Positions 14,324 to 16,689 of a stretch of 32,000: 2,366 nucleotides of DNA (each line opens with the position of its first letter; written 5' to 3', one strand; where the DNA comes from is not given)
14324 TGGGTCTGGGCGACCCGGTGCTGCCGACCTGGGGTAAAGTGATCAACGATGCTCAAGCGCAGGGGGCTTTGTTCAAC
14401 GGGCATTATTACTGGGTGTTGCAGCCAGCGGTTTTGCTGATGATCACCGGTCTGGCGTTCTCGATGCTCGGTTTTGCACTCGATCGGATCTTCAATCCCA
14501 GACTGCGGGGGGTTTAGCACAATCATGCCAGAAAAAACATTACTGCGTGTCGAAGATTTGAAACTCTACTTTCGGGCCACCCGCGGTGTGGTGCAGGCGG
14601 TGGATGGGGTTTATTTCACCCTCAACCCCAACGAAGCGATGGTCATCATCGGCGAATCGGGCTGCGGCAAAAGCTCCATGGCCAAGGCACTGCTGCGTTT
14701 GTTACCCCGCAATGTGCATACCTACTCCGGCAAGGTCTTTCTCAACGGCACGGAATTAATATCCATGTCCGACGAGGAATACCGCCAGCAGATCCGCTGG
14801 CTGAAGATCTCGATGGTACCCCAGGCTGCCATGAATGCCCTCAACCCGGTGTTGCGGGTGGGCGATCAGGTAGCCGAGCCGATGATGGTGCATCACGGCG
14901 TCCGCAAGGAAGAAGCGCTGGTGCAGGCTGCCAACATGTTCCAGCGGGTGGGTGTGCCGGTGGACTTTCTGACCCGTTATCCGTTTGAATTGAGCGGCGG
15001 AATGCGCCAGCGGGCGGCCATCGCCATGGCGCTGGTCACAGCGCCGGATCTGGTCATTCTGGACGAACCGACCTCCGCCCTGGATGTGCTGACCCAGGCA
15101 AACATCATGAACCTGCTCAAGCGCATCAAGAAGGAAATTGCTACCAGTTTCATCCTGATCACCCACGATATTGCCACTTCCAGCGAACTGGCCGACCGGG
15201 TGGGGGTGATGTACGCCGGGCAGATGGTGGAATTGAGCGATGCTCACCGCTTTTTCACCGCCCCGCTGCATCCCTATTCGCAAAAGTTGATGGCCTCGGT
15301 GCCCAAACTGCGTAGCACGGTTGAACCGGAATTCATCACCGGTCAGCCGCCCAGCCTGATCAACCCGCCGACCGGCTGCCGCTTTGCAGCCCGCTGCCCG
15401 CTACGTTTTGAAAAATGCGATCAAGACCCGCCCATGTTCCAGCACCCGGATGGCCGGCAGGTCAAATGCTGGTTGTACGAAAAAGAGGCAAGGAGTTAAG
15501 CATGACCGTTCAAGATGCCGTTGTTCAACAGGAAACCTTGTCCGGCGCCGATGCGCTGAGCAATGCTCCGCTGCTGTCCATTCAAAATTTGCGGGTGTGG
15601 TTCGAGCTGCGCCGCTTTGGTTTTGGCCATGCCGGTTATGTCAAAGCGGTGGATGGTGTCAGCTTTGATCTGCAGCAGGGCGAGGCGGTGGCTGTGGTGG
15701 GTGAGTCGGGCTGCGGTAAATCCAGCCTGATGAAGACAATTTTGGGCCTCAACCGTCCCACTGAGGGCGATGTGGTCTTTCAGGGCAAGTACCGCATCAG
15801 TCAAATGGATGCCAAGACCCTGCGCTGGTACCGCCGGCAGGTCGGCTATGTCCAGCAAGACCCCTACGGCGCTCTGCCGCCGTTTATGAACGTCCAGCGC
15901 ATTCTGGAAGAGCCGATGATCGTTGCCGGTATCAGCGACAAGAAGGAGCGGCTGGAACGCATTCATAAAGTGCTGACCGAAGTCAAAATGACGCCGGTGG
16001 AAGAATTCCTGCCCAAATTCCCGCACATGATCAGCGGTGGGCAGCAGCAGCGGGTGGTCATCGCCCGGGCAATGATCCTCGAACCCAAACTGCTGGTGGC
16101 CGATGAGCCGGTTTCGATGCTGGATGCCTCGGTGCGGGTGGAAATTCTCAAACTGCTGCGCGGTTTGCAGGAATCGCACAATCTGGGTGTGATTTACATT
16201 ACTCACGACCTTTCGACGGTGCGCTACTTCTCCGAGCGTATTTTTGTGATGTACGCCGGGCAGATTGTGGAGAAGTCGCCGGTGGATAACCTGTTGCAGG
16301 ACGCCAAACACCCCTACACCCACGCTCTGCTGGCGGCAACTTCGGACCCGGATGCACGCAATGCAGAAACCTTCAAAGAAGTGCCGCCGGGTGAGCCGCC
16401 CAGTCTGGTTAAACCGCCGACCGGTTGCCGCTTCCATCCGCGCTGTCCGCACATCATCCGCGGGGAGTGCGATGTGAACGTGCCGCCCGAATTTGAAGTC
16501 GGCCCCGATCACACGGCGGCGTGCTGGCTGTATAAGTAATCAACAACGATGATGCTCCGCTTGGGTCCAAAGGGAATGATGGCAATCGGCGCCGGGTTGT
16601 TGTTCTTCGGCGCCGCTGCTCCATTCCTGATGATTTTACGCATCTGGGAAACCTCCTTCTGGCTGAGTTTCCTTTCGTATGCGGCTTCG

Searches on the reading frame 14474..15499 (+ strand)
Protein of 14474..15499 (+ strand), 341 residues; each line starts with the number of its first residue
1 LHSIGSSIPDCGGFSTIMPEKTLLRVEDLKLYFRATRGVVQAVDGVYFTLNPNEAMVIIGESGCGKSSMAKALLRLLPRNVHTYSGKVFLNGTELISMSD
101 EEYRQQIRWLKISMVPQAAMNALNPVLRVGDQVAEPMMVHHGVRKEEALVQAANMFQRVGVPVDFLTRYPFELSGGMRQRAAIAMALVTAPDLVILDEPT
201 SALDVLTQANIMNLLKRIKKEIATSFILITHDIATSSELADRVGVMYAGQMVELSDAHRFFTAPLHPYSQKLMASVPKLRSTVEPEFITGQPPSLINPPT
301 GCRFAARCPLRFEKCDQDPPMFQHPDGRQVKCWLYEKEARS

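Call 9: search_protein_families(library=pfam, proteins=[window:14474-15499:+])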
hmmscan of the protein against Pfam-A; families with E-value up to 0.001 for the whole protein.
window:14474-15499:+ (341 aa): 7 families
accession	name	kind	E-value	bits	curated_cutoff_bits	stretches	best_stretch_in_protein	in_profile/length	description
PF00005.33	ABC_tran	-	1.7e-26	93.9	25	1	44-201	2-137/137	ABC transporter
PF08352.17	oligo_HPY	-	1.1e-17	64.6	27.1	1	252-315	1-65/65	Oligopeptide/dipeptide transporter, C-terminal region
PF13304.12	AAA_21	-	1e-10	42.6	27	1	168-233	233-300/304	AAA domain, putative AbiEii toxin, Type IV TA system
PF02463.25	SMC_N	-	6.3e-08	32.8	40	1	55-248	26-214/220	RecF/RecN/SMC N terminal domain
PF13401.12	AAA_22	-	1.8e-05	25.5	27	1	55-229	7-121/130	AAA domain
PF07728.20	AAA_5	-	6.1e-05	23.5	22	1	56-100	2-47/139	AAA domain (dynein-related subfamily)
PF13191.12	AAA_16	-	0.0005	21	32.6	1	54-91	25-63/167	AAA ATPase domain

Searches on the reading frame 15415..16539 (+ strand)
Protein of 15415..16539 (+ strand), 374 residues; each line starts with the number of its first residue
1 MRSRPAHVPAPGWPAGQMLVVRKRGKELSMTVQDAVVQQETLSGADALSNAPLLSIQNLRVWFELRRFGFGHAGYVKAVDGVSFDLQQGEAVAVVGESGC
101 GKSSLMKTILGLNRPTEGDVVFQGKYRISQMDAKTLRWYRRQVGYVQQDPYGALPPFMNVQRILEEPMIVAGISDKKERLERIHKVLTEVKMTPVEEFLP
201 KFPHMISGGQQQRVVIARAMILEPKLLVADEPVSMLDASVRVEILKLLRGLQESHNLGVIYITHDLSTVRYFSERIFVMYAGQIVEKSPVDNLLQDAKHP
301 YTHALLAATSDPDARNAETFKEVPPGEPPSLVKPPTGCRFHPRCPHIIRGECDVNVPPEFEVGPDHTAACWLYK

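Call 9: search_protein_families(library=pfam, proteins=[window:15415-16539:+])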
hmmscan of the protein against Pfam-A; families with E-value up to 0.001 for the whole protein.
window:15415-16539:+ (374 aa): 4 families
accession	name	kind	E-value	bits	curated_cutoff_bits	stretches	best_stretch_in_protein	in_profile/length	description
PF00005.33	ABC_tran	-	1.2e-32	113.8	25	1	80-233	2-136/137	ABC transporter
PF08352.17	oligo_HPY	-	5e-15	56.1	27.1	1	285-346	1-60/65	Oligopeptide/dipeptide transporter, C-terminal region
PF02463.25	SMC_N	-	5.4e-05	23.2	40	1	90-275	25-208/220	RecF/RecN/SMC N terminal domain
PF20703.3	nSTAND1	-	0.00087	19.4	27.1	0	79-108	23-52/379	Novel STAND NTPase 1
